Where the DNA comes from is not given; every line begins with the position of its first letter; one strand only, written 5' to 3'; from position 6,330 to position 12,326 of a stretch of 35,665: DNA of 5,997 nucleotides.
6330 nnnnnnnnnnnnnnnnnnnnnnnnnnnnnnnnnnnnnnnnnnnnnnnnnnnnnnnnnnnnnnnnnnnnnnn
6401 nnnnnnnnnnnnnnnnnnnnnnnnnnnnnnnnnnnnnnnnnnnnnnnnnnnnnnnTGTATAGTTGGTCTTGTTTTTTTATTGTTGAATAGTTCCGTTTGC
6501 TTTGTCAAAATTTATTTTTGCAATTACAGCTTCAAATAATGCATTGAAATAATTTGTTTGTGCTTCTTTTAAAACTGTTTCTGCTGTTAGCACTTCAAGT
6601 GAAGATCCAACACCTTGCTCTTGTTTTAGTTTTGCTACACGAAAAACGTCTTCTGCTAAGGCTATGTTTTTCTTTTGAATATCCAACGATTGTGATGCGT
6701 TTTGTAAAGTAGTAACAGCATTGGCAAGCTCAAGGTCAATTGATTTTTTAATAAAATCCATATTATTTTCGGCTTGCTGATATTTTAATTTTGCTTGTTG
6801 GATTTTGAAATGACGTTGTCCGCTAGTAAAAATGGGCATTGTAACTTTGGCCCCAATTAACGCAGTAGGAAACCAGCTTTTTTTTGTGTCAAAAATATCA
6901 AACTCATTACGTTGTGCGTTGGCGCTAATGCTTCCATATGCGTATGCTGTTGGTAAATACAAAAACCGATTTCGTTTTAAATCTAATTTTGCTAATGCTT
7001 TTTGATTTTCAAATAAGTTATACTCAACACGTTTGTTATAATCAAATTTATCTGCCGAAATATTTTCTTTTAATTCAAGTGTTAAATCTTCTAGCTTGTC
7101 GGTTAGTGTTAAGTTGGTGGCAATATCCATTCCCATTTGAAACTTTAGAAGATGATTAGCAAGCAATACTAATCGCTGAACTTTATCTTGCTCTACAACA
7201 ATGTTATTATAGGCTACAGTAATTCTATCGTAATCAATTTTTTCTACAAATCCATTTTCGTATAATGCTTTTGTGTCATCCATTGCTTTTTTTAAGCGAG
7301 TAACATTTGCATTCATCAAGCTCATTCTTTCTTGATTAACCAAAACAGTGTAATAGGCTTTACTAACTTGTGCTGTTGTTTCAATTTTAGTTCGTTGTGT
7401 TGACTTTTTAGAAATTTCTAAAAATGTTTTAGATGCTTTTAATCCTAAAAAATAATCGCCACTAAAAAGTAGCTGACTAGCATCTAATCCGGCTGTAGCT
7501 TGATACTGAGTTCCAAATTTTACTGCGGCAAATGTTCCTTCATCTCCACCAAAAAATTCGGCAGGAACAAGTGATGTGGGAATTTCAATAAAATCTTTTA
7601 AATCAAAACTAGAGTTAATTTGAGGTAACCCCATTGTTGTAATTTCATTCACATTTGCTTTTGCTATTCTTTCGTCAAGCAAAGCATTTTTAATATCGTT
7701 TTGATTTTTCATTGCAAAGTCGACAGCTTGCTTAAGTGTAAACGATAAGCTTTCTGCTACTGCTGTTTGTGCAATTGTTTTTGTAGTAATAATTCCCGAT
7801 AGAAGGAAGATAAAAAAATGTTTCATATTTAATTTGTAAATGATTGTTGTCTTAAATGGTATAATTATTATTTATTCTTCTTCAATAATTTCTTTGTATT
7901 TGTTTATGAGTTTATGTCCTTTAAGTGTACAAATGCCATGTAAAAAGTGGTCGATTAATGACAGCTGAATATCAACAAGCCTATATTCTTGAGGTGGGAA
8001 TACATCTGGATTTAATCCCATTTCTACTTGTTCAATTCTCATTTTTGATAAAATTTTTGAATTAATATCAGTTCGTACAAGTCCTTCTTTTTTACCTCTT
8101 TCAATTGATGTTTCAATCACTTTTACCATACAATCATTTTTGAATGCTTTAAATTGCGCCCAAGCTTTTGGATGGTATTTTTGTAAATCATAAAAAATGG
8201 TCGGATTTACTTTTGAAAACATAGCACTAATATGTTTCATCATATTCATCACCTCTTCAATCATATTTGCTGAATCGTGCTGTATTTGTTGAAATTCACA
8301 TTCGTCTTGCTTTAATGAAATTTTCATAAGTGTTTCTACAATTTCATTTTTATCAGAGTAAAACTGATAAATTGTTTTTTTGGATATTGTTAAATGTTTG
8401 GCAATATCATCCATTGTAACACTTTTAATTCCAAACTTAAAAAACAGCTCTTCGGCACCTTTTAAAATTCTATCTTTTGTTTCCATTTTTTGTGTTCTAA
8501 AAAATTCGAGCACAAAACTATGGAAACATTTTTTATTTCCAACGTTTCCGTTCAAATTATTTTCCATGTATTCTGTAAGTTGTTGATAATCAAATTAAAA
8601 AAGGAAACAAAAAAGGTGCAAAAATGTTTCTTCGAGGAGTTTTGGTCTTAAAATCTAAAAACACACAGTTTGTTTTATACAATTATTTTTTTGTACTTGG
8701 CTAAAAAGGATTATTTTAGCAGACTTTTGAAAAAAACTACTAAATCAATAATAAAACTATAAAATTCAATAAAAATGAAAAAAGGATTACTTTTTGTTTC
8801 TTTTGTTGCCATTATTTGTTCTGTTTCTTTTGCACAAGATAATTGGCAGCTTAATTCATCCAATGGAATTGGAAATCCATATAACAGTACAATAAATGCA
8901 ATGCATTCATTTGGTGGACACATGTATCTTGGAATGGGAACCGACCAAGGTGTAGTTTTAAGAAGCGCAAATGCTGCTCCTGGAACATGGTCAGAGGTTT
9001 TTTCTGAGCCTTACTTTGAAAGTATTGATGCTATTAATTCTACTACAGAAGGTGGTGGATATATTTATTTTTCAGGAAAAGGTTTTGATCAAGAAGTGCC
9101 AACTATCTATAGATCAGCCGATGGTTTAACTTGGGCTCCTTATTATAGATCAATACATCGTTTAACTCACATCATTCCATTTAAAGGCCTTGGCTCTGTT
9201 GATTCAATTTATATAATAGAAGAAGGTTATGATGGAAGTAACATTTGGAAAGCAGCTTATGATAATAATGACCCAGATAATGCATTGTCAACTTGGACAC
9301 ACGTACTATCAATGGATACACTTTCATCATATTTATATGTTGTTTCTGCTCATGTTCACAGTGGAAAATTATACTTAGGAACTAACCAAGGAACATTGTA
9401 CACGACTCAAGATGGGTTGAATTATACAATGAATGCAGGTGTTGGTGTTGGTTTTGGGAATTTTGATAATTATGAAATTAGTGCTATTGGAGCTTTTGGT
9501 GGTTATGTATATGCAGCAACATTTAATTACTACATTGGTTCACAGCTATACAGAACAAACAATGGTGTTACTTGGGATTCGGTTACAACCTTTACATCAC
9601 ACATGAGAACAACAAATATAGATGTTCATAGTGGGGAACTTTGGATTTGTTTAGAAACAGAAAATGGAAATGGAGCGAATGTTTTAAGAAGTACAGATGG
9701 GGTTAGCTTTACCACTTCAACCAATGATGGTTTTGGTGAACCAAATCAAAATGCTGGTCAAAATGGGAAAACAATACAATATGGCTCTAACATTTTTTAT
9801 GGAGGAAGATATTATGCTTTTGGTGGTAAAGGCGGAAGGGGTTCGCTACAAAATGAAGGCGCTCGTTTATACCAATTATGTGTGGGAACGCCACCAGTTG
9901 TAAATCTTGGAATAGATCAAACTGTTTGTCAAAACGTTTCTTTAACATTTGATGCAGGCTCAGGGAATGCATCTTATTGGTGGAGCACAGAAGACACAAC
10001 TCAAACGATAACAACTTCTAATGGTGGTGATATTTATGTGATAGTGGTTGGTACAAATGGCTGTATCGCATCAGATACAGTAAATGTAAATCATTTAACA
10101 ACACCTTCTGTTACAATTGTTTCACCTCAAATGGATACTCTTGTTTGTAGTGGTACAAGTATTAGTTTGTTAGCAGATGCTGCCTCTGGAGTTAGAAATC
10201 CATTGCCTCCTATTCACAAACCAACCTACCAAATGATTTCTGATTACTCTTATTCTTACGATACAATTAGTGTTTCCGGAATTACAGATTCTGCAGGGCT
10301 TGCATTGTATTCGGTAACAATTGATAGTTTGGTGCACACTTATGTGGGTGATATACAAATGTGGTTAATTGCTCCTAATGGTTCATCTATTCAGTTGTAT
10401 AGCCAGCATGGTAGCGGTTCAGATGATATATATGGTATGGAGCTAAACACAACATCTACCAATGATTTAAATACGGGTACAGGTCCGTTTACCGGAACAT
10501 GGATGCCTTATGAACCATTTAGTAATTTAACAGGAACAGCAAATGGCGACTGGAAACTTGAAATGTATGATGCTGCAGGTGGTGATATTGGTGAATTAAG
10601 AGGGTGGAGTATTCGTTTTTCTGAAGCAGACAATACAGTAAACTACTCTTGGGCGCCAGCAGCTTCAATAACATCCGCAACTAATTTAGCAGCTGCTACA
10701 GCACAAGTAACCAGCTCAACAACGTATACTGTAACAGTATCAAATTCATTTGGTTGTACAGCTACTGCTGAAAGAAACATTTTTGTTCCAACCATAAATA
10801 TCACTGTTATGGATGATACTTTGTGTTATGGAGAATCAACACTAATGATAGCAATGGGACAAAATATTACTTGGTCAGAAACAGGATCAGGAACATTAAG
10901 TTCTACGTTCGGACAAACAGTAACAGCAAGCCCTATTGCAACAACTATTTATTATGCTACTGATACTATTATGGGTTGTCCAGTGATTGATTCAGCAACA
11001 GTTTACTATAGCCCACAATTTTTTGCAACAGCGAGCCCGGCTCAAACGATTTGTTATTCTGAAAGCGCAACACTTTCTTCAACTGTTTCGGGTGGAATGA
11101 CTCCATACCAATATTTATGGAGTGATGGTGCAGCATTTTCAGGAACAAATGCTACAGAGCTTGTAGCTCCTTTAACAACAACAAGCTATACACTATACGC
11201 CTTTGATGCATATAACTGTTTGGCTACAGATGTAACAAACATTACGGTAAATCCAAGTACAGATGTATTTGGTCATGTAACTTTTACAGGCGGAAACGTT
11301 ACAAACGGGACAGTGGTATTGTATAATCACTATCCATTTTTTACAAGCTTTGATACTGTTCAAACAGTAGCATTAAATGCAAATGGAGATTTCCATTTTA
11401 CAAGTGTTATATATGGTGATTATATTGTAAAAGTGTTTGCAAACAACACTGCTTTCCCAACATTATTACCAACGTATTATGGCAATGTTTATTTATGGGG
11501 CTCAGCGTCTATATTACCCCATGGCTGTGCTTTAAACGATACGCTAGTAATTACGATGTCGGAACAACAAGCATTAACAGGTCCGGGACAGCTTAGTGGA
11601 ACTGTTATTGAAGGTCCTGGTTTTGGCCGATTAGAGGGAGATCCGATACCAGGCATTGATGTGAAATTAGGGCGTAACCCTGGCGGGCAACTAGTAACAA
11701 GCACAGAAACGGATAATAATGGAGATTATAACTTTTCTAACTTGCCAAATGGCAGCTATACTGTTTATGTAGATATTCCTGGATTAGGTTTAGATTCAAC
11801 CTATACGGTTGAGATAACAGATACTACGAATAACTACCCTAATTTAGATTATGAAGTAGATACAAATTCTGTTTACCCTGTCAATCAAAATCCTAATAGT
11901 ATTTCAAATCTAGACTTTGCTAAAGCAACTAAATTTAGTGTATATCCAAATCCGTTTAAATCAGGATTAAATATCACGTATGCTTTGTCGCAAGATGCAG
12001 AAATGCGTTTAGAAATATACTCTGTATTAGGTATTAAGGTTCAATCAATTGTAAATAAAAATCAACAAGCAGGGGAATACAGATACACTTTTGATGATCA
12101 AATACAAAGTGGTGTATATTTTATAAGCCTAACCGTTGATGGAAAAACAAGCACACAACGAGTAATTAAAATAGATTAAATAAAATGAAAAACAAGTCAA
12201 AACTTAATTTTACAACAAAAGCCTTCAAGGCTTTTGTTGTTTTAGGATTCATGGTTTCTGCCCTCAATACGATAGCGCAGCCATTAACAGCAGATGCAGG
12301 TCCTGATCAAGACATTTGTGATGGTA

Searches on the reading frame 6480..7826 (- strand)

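Call 62: search_protein_families(library=pfam, proteins=[window:6480-7826:-], max_evalue=0.00001)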
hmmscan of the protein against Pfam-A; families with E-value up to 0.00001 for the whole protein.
window:6480-7826:- (449 aa): 1 family
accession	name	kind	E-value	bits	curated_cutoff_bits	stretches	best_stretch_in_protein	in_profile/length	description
PF02321.23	OEP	-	1.3e-40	139.6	22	2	272-442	18-184/187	Outer membrane efflux protein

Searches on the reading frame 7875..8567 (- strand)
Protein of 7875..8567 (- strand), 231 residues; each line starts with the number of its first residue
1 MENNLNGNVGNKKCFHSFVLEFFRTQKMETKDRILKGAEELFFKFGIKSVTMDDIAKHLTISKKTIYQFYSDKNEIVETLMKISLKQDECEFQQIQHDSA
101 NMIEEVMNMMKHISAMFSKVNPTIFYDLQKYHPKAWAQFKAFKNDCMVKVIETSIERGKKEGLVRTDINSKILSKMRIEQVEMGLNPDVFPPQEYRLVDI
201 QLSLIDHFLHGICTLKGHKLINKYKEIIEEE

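Call 62: search_protein_families(library=pfam, proteins=[window:7875-8567:-], max_evalue=0.00001)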
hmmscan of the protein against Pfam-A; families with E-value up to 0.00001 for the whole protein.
window:7875-8567:- (231 aa): 1 family
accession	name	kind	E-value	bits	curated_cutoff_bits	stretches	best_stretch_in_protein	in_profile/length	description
PF00440.29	TetR_N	-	2.7e-11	43.5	24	1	34-78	1-45/47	Bacterial regulatory proteins, tetR family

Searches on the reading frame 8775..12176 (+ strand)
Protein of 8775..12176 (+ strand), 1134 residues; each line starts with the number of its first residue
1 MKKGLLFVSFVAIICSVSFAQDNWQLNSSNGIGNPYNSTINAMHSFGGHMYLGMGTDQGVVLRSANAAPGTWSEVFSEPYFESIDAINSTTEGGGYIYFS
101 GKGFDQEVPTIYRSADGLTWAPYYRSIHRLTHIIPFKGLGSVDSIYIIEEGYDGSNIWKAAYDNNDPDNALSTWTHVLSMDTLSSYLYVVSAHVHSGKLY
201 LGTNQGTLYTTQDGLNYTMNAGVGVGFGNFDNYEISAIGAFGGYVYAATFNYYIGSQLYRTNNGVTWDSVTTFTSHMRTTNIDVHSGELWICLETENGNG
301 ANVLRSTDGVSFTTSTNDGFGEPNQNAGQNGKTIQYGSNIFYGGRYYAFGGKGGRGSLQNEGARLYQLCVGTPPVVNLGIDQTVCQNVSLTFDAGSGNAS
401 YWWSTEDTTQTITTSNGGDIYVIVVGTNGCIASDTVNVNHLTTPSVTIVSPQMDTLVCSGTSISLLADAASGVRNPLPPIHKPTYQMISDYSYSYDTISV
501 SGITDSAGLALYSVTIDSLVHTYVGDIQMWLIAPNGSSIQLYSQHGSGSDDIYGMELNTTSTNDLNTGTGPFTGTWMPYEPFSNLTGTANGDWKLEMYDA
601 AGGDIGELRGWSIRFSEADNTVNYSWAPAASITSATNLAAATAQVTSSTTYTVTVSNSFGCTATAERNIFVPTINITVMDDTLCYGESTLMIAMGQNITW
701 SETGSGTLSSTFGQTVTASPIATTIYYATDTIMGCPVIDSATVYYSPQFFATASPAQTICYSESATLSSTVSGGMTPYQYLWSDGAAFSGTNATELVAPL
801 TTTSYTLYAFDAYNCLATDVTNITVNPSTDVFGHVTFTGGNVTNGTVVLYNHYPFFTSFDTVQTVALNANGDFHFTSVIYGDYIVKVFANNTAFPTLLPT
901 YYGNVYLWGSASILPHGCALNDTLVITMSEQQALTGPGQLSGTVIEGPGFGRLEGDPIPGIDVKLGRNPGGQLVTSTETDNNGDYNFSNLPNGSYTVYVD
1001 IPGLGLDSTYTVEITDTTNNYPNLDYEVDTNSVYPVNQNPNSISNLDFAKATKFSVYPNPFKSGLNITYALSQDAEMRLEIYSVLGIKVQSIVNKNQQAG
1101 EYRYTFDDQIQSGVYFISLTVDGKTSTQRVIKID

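Call 62: search_protein_families(library=pfam, proteins=[window:8775-12176:+], max_evalue=0.00001)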
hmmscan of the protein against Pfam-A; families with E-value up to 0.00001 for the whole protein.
window:8775-12176:+ (1134 aa): 6 families
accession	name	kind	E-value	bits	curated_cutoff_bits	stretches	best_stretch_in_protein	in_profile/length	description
PF18962.6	Por_Secre_tail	-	1.2e-12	48.4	27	1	1056-1131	1-74/75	Secretion system C-terminal sorting domain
PF13620.12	CarboxypepD_reg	-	7.1e-12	45.9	32.3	1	954-1018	10-75/82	Carboxypeptidase regulatory-like domain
PF17210.9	SdrD_B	-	8.6e-10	39.2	29.7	1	956-1012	22-76/112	SdrD B-like domain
PF09430.16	EMC7_beta-sandw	-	2.4e-08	34.6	26.6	0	974-1047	20-93/122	ER membrane protein complex subunit 7, beta-sandwich domain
PF01483.27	P_proprotein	-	4.2e-08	33.6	21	1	518-615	9-86/86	Proprotein convertase P-domain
PF17802.7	SpaA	-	8.2e-06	26.3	23.1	0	955-1018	13-80/91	Prealbumin-like fold domain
